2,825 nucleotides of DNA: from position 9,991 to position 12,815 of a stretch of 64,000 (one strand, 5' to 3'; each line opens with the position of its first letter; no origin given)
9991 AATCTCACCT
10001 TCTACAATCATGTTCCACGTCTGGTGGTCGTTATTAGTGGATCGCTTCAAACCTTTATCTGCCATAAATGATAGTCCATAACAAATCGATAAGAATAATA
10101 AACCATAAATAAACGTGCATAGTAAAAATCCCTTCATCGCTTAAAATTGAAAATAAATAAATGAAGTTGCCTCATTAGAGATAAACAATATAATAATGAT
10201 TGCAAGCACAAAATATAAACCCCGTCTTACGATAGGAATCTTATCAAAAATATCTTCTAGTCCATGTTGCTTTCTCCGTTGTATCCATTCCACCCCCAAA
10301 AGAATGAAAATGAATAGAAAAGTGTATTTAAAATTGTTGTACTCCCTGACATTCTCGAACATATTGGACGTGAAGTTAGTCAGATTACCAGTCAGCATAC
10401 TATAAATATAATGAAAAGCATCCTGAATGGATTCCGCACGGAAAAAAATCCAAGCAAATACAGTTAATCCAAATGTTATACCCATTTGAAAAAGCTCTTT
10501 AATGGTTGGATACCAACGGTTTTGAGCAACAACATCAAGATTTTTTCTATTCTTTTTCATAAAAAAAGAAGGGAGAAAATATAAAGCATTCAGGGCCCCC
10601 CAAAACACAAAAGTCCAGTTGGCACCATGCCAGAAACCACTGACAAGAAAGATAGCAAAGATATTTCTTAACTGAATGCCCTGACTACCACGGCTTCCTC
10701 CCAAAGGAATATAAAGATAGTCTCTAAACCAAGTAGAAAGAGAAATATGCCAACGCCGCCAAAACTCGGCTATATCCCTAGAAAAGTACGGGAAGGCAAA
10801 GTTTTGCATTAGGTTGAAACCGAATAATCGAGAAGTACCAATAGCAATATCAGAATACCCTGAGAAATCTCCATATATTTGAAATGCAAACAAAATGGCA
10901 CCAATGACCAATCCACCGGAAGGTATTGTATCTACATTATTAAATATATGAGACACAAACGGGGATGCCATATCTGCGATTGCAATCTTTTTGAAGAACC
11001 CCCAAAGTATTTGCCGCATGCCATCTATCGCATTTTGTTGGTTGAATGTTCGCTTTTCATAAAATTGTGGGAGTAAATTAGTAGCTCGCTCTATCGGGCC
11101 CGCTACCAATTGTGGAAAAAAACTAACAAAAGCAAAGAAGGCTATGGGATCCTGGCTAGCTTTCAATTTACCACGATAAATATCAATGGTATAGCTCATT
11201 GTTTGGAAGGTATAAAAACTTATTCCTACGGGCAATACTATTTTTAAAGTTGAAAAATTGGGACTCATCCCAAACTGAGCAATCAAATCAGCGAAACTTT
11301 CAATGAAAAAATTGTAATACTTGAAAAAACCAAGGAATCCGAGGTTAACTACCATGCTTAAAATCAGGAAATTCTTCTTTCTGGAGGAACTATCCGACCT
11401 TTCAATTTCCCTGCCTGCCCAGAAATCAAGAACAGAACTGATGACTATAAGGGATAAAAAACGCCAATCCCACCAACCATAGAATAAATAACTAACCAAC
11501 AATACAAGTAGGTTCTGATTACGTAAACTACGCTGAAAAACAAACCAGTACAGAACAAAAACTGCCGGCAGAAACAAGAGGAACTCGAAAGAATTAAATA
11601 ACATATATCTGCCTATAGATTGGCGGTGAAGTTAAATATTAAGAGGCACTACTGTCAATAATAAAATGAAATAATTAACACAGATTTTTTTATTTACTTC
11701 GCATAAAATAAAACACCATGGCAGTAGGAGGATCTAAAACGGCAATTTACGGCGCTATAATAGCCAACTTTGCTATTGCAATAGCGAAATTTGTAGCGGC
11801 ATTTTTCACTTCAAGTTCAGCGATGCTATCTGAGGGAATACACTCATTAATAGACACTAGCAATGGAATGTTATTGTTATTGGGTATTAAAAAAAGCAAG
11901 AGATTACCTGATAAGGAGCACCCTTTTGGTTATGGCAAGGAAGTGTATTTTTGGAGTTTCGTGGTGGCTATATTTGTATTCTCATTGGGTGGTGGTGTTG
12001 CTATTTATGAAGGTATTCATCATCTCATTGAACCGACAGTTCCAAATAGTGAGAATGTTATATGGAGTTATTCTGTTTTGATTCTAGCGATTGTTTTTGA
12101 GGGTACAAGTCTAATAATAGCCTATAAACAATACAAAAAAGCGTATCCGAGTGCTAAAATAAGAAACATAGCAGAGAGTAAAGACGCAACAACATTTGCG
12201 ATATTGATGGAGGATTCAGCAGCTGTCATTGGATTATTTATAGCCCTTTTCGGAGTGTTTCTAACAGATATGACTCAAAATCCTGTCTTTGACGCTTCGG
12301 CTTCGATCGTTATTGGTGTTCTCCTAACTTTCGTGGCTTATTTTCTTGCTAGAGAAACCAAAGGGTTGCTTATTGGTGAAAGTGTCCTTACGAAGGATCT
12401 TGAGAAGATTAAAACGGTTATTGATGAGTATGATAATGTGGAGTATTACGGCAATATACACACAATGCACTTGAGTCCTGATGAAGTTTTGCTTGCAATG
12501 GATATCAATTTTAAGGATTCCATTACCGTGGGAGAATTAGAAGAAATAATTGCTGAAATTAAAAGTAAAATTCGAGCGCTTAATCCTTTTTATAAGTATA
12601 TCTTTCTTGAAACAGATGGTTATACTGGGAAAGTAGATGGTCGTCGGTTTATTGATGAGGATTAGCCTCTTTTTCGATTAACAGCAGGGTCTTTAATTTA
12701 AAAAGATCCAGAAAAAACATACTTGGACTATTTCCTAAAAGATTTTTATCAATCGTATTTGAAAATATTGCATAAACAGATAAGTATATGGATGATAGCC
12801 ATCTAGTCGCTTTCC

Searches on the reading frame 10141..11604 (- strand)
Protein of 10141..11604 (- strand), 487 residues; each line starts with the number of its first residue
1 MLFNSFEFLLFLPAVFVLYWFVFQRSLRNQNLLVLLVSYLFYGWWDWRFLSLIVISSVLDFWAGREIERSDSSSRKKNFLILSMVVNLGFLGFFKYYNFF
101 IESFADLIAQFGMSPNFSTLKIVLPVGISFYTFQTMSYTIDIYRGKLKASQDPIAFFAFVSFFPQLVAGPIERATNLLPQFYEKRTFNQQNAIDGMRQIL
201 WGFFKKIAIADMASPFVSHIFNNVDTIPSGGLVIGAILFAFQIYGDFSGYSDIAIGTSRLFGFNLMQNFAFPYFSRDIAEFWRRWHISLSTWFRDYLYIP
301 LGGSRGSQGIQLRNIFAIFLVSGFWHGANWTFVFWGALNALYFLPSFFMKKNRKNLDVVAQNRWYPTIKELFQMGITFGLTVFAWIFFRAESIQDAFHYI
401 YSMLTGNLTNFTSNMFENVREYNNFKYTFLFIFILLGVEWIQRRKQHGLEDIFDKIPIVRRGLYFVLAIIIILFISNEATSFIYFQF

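Call 4: search_protein_families(library=pfam, proteins=[window:10141-11604:-], max_evalue=0.01)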
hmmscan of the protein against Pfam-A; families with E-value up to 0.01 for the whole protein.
window:10141-11604:- (487 aa): 1 family
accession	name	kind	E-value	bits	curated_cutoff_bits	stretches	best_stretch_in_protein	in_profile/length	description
PF03062.24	MBOAT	-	6.9e-28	98.3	27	1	48-380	21-328/337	MBOAT, membrane-bound O-acyltransferase family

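Call 15: find_encoding_contigs(protein=window:10141-11604:-, flank=10000, max_places=6)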
Protein window:10141-11604:- (487 aa): no gene with exactly this product is on record in the collection.

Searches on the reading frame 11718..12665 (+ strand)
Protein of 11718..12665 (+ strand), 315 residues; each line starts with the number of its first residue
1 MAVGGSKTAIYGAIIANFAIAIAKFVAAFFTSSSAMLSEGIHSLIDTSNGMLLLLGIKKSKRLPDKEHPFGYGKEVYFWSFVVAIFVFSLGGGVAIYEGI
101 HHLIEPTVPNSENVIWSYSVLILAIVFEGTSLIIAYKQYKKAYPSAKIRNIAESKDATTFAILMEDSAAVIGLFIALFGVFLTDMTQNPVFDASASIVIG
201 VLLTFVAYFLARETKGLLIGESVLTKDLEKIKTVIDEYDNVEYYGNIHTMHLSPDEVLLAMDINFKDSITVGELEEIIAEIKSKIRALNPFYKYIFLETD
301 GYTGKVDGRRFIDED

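Call 25: find_encoding_contigs(protein=window:11718-12665:+, flank=10000, max_places=6)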
Protein window:11718-12665:+ (315 aa): 1 contig read that carries it; 1 place shown.
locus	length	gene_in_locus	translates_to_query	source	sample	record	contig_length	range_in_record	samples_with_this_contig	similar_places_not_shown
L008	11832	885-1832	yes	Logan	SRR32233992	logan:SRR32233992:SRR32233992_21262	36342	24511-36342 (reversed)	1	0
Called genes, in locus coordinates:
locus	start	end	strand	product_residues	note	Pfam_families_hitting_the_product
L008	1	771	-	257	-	?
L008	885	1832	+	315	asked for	PF01545:Cation_efflux, PF16916:ZT_dimer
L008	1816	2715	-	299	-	PF00535:Glycos_transf_2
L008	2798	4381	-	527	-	PF10150:RNase_E_G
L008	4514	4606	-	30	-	-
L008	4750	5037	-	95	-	PF00216:Bac_DNA_binding, PF18291:HU-HIG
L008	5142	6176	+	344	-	PF00730:HhH-GPD, PF00633:HHH, PF14815:NUDIX_4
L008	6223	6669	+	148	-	PF00436:SSB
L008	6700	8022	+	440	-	PF01595:CNNM, PF00571:CBS (weak), PF03471:CorC_HlyC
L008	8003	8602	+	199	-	PF25593:GldD_lipo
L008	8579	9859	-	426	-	PF00696:AA_kinase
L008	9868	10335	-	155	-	PF00583:Acetyltransf_1, PF13673:Acetyltransf_10 (weak), PF13508:Acetyltransf_7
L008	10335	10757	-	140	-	PF02130:YbeY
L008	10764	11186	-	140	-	PF13581:HATPase_c_2, PF02518:HATPase_c (weak)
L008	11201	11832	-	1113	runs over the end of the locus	-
